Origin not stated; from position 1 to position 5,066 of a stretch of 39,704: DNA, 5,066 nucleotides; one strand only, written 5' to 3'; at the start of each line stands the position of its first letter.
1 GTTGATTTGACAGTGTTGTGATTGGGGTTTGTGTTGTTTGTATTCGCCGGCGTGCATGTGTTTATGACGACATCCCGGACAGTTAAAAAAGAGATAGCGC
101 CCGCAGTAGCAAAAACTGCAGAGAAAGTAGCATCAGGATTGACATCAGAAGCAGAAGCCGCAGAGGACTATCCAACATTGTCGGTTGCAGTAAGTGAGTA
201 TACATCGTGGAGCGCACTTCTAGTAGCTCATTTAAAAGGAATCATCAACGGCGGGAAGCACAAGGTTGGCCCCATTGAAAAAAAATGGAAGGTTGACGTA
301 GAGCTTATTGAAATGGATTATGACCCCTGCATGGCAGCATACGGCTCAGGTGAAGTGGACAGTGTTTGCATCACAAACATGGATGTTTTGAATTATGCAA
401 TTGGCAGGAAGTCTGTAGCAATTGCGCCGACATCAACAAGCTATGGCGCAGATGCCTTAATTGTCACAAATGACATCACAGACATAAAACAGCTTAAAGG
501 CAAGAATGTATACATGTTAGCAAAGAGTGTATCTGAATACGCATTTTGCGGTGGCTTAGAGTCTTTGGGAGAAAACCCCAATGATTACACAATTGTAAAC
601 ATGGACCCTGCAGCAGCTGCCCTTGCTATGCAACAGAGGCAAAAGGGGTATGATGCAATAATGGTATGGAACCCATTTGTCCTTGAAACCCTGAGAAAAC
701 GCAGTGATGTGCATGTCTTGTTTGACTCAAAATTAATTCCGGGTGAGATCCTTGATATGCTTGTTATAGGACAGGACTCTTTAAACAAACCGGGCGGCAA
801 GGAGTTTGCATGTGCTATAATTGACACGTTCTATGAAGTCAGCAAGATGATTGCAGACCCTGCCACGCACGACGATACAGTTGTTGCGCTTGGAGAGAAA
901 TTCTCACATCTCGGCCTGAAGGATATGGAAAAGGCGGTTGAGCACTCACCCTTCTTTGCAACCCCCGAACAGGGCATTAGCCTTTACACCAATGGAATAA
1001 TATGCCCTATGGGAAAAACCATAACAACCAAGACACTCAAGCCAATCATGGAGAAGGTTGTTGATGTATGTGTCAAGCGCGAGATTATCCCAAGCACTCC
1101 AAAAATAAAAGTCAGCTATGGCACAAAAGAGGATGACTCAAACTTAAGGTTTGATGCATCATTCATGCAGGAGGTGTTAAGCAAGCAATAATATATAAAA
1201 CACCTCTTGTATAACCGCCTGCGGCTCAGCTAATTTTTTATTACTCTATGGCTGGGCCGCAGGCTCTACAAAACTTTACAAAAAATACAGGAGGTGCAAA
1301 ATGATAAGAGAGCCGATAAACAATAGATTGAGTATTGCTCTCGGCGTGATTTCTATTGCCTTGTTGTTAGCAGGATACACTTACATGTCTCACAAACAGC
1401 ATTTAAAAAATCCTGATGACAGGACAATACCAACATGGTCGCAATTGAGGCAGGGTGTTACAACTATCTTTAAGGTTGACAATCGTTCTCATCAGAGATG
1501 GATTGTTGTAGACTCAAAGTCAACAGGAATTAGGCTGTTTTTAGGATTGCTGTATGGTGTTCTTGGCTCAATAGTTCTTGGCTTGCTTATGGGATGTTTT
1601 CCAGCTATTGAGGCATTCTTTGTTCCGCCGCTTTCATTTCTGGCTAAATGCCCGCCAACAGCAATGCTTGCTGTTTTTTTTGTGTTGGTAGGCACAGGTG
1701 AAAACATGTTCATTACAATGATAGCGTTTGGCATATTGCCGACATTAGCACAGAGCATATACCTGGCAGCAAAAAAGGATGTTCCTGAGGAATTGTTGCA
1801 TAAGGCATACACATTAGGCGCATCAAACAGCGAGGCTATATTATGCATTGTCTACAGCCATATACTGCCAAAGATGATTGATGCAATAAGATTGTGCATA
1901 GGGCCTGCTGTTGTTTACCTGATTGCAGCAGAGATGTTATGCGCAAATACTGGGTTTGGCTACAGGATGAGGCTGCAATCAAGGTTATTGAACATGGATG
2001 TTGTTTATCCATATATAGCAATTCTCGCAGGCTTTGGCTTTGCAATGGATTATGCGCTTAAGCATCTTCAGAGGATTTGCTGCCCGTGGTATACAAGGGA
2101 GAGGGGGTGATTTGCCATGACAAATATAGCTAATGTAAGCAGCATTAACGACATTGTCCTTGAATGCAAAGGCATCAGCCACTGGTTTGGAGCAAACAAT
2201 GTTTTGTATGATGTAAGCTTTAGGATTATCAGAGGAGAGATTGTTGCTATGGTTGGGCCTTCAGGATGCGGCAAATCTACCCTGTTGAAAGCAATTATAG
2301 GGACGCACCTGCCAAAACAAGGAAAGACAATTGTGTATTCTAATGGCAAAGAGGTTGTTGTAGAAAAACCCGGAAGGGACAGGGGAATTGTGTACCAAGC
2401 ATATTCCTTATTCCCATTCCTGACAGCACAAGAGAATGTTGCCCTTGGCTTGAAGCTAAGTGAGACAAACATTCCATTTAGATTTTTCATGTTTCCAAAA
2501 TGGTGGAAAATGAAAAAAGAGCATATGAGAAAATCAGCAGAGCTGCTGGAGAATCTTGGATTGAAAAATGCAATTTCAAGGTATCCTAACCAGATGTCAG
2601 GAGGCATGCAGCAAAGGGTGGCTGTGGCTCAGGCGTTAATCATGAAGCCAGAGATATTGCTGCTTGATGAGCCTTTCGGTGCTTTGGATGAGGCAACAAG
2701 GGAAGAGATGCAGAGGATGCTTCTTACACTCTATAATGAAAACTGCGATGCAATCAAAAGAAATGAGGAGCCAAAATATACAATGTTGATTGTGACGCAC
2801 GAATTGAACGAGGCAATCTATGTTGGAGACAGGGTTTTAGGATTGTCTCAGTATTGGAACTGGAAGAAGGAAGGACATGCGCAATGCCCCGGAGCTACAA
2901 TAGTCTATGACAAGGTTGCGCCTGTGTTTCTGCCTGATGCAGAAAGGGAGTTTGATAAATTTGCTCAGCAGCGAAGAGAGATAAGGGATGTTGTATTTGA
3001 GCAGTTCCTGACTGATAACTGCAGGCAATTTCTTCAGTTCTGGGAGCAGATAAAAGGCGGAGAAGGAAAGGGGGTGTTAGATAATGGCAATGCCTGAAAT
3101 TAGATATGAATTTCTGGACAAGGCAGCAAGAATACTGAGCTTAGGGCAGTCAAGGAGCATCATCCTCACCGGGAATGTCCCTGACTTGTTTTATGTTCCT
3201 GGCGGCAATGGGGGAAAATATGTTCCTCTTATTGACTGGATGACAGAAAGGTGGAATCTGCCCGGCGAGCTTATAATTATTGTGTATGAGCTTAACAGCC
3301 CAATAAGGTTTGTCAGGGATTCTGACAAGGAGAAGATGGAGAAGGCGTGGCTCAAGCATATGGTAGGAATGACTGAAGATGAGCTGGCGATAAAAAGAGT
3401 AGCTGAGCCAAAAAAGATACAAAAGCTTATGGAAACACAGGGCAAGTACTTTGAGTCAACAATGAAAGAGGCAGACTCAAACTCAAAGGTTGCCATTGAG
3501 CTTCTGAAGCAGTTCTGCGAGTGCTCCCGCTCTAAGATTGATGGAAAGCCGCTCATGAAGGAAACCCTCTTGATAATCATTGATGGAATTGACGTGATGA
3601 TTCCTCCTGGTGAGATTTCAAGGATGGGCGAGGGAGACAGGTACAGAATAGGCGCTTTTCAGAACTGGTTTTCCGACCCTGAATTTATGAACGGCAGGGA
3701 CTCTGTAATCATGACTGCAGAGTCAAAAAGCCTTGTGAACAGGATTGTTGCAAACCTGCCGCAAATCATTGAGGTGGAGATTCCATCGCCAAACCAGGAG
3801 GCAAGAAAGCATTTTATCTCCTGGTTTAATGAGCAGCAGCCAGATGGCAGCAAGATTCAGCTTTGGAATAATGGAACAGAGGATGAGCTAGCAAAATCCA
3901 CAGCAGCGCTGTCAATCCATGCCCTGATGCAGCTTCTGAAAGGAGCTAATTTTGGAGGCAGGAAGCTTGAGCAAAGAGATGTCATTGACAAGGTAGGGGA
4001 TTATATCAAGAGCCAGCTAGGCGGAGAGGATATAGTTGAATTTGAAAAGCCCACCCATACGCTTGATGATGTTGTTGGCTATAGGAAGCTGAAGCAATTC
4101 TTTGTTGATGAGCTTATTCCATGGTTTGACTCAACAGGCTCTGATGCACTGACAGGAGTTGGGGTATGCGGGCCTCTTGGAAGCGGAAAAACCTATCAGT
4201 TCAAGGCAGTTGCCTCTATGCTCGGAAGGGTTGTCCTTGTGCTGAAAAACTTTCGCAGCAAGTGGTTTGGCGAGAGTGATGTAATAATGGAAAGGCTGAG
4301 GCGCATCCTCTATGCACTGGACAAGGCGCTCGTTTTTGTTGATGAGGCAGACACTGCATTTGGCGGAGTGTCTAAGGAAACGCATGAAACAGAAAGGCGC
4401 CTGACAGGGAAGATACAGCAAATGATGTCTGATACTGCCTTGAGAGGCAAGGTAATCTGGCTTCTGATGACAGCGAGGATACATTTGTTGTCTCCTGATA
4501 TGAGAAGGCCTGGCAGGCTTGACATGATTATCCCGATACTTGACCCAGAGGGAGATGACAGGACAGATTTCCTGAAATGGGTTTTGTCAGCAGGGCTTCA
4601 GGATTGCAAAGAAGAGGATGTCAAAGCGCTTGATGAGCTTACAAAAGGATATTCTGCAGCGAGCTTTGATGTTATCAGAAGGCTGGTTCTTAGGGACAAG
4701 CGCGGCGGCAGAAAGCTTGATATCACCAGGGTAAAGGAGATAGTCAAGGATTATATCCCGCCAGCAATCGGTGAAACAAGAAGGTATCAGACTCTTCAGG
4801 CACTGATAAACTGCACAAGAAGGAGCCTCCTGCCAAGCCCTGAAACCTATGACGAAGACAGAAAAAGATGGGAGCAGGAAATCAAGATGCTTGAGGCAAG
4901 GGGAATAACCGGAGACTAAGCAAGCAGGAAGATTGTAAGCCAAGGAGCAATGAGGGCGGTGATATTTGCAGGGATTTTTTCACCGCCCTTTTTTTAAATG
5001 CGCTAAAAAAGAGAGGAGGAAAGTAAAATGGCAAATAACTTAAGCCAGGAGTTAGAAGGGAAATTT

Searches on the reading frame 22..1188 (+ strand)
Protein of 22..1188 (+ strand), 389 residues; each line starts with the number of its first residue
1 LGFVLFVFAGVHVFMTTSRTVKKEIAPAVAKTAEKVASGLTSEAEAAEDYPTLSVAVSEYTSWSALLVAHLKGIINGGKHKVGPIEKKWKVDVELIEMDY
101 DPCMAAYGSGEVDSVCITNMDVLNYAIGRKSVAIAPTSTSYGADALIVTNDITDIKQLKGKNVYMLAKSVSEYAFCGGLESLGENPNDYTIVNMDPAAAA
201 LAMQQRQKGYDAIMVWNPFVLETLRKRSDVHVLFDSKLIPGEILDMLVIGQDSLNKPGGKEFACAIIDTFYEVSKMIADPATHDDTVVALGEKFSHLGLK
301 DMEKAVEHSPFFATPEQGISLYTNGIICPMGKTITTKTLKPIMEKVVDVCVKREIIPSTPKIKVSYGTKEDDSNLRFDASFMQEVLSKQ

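Call 19: search_protein_families(library=pfam, proteins=[window:22-1188:+], max_evalue=0.001)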
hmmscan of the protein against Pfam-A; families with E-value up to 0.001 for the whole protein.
window:22-1188:+ (389 aa): 1 family
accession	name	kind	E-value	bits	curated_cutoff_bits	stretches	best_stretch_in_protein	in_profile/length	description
PF09084.16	NMT1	-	0.00038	20.9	20.5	0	150-222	83-157/216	NMT1/THI5 like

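Call 20: search_protein_families(library=phrogs, proteins=[window:22-1188:+], max_evalue=0.001)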
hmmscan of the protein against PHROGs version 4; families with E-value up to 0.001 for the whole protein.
window:22-1188:+ (389 aa): 1 family
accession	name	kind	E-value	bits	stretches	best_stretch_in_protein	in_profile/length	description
phrog_25518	-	unknown function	0.00087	19.3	0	1-256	15-275/526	-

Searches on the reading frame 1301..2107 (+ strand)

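Call 19: search_protein_families(library=pfam, proteins=[window:1301-2107:+], max_evalue=0.001)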
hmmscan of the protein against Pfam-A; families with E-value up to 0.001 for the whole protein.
window:1301-2107:+ (269 aa): 1 family
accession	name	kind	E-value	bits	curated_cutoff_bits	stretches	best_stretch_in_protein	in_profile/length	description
PF00528.27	BPD_transp_1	-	8.1e-10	39.2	26.4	1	91-258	2-180/184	Binding-protein-dependent transport system inner membrane component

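Call 20: search_protein_families(library=phrogs, proteins=[window:1301-2107:+], max_evalue=0.001)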
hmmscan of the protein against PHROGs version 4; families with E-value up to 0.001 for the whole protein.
window:1301-2107:+ (269 aa): 1 family
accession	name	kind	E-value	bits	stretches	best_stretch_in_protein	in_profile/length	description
phrog_6743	-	unknown function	3e-24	86.7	1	75-258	348-529/582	-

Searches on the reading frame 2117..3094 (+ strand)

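Call 19: search_protein_families(library=pfam, proteins=[window:2117-3094:+], max_evalue=0.001)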
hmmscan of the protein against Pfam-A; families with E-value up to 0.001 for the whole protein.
window:2117-3094:+ (326 aa): 8 families
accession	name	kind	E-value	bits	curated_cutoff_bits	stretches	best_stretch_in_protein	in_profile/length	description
PF00005.33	ABC_tran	-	3e-32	112.5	25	1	31-187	2-136/137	ABC transporter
PF09818.15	ABC_ATPase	-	2.1e-06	27.4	23.2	0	38-83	77-125/283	P-loop domain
PF13304.12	AAA_21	-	1.3e-05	25.9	27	0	42-60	1-19/304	AAA domain, putative AbiEii toxin, Type IV TA system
PF00004.35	AAA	-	0.00022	22.1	21.2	0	44-229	2-110/131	ATPase family associated with various cellular activities (AAA)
PF02463.25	SMC_N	-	0.00022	21.2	40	1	41-204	25-185/220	RecF/RecN/SMC N terminal domain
PF20703.3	nSTAND1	-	0.00023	21.3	27.1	0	23-86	16-77/379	Novel STAND NTPase 1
PF13555.12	AAA_29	-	0.00036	20.7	27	0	37-65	19-47/61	P-loop containing region of AAA domain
PF03193.22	RsgA_GTPase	-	0.00045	20.5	30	1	38-63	104-129/174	RsgA GTPase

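Call 20: search_protein_families(library=phrogs, proteins=[window:2117-3094:+], max_evalue=0.001)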
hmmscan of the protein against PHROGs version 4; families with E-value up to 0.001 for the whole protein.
window:2117-3094:+ (326 aa): 3 families
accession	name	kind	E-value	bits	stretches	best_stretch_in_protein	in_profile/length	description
phrog_293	-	moron, auxiliary metabolic gene and host takeover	1.2e-60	206.6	1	8-245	130-344/1058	ABC transporter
phrog_2392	-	moron, auxiliary metabolic gene and host takeover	5.9e-25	88.7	2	22-111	487-578/726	ABC transporter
phrog_23675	-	unknown function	3.4e-17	63.6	1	129-245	11-113/143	-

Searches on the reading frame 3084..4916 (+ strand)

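Call 19: search_protein_families(library=pfam, proteins=[window:3084-4916:+], max_evalue=0.001)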
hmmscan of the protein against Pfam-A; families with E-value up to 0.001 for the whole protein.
window:3084-4916:+ (611 aa): 1 family
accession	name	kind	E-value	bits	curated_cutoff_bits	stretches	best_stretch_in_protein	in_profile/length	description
PF00004.35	AAA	-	1.6e-16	61.4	21.2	1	361-484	3-128/131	ATPase family associated with various cellular activities (AAA)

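Call 20: search_protein_families(library=phrogs, proteins=[window:3084-4916:+], max_evalue=0.001)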
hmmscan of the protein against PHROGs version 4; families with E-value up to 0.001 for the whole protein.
window:3084-4916:+ (611 aa): 6 families
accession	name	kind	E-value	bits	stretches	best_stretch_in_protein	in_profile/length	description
phrog_8638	-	unknown function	3.9e-19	69.6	1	201-529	148-483/568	-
phrog_3757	-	unknown function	3.7e-08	34.2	1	351-531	121-299/367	-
phrog_10401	-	other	1.9e-07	31.2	1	347-522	457-627/667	ATPase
phrog_30773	-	unknown function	7.4e-05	22.2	1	348-528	188-373/666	-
phrog_9172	-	unknown function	7.6e-05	22.7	1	341-447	93-200/509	-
phrog_10440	-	unknown function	0.00033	20.3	1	358-536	234-401/483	-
